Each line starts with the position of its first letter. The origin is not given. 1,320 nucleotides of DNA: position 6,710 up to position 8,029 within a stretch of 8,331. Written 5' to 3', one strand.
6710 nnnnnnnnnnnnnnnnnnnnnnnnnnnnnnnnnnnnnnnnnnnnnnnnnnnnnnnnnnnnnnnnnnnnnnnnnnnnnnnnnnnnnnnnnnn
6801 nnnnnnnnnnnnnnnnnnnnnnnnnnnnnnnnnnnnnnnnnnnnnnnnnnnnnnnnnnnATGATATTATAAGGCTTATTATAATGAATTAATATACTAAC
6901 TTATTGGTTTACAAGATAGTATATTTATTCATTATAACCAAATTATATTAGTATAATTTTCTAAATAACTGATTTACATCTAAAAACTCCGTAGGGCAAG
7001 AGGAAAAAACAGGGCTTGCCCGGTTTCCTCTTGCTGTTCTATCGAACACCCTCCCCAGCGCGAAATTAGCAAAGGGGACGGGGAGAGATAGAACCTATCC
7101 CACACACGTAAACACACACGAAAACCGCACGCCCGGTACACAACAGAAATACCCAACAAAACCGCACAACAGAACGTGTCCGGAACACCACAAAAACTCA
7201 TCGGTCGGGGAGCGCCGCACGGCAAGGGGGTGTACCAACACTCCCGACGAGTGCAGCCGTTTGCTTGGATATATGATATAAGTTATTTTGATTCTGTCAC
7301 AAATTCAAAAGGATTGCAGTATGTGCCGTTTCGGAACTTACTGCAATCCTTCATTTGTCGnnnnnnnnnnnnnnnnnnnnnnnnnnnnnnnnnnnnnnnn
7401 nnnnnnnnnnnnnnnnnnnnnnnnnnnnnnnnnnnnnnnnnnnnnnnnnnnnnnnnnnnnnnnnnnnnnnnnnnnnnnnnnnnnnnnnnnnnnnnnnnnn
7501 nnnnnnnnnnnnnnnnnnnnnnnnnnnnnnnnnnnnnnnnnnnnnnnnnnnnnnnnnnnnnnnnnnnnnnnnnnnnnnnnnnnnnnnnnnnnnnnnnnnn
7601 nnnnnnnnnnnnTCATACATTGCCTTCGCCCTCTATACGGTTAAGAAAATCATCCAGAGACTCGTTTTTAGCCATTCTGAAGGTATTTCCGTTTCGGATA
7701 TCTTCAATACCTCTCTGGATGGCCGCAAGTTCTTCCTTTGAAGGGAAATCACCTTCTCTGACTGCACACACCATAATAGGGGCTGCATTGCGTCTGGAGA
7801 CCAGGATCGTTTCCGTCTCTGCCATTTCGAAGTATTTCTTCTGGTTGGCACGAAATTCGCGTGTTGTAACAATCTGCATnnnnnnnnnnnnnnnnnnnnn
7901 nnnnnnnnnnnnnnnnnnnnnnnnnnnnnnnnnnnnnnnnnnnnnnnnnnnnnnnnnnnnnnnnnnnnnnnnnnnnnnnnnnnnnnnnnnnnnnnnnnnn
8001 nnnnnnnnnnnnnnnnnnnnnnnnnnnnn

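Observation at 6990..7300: About 300-bp ORF-free tract with strong strand compositional asymmetry and nested hairpins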

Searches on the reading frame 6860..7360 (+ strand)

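Call 42: search_protein_families(library=pfam, proteins=[L002:3722-4771:+], max_evalue=0.01)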
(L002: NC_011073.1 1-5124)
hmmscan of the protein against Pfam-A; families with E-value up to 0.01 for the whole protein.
L002:3722-4771:+ (349 aa): 2 families
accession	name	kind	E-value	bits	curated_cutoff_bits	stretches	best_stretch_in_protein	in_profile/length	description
PF01446.23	Rep_1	-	2.4e-10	40.7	33.2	1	71-291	6-228/253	Replication protein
PF23343.2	REP_ORF2-G2P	-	0.0015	19.2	27.8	1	110-230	2-98/99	Replication-associated protein ORF2/G2P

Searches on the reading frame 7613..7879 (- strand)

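Call 42: search_protein_families(library=pfam, proteins=[window:7613-7879:-], max_evalue=0.01)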
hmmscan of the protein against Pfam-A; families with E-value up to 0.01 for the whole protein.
window:7613-7879:- (88 aa): 1 family
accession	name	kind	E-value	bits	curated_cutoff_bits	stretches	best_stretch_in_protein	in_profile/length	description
PF02604.26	PhdYeFM_antitox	-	0.00051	20.2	29.8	1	1-40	1-42/74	Antitoxin Phd_YefM, type II toxin-antitoxin system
